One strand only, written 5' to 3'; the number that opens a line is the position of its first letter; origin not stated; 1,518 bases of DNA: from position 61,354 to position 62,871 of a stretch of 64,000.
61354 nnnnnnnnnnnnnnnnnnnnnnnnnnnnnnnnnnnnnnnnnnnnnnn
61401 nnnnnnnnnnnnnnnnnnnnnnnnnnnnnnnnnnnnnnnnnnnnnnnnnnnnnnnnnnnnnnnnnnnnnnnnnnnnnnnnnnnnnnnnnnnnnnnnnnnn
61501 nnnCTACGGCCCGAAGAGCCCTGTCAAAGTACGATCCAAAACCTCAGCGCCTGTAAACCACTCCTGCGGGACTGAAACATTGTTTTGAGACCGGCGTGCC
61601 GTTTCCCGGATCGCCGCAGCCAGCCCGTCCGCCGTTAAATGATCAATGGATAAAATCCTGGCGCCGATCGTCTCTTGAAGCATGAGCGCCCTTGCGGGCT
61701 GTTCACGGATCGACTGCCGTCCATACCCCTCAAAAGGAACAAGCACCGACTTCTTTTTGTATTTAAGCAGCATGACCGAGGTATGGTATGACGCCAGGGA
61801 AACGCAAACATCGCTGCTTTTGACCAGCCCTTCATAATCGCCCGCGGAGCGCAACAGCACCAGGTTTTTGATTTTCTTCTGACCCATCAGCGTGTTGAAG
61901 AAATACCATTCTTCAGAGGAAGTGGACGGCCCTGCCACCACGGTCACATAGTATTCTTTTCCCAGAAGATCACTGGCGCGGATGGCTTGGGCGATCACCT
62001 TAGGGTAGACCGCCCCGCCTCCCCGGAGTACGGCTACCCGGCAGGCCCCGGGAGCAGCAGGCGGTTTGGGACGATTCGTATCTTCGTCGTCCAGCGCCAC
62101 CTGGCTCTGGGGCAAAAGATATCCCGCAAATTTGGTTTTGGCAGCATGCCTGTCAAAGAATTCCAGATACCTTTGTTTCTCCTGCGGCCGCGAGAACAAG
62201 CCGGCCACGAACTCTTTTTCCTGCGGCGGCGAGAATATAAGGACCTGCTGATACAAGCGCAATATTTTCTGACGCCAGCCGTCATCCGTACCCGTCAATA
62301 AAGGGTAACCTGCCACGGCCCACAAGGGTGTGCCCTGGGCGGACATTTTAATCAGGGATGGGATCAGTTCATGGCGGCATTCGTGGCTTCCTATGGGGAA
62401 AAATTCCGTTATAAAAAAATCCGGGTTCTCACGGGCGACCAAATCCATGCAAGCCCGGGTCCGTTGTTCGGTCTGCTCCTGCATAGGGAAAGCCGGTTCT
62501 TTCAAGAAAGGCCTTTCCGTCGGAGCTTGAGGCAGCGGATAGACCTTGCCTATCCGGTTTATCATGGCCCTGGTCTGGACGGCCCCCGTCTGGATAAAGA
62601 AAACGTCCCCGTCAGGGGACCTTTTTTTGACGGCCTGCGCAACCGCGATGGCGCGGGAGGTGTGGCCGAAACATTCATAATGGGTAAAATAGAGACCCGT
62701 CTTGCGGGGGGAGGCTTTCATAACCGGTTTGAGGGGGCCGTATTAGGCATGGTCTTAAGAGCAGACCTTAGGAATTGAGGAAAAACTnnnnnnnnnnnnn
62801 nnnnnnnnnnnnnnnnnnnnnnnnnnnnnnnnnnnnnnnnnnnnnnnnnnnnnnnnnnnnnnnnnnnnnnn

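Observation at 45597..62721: Two convergent GT-B/radical-SAM gene pairs in mirror orientation, each with an identical 53-nt 3' overlap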

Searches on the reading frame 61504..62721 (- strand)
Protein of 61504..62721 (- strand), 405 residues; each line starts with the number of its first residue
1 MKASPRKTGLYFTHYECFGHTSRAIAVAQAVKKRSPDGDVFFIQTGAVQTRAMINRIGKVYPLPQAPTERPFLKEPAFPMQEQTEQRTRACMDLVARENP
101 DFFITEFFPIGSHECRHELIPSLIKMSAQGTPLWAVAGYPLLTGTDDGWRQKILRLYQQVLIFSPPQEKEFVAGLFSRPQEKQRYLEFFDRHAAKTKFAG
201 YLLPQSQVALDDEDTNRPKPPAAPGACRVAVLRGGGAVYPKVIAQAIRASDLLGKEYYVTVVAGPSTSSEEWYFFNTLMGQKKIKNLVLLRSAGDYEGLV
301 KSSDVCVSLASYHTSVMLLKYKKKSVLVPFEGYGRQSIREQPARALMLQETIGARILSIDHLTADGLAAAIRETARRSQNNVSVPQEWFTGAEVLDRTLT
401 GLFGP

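Call 3: search_protein_families(library=pfam, proteins=[window:61504-62721:-], max_evalue=0.01)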
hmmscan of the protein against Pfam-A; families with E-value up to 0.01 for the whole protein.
window:61504-62721:- (405 aa): 1 family
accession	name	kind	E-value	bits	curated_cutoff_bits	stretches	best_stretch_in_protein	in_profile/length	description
PF04101.22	Glyco_tran_28_C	-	0.0036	17.8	22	1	242-381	14-147/166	Glycosyltransferase family 28 C-terminal domain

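Call 11: search_protein_families(library=ncbifam, proteins=[window:61504-62721:-], max_evalue=0.001)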
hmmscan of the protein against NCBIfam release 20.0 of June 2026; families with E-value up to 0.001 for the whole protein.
window:61504-62721:- (405 aa): 0 families

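Call 31: find_related_loci(query=A3, collection=metagenome_contigs, flank=6000)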
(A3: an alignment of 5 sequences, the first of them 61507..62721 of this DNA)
Query A3 (405 aa) in metagenome_contigs; peptide patterns used: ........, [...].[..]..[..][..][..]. (x = any residue, [..] = any of these).
185 stretches matched a pattern; 48 encode a relative of the query (tblastn E <= 1e-3); 48 distinct loci.
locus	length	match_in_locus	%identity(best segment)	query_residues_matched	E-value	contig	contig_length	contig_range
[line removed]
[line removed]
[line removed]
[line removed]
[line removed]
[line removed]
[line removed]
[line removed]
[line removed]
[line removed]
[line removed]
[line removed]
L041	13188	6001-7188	58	8-403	8e-162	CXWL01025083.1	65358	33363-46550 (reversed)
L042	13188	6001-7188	58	8-403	3e-161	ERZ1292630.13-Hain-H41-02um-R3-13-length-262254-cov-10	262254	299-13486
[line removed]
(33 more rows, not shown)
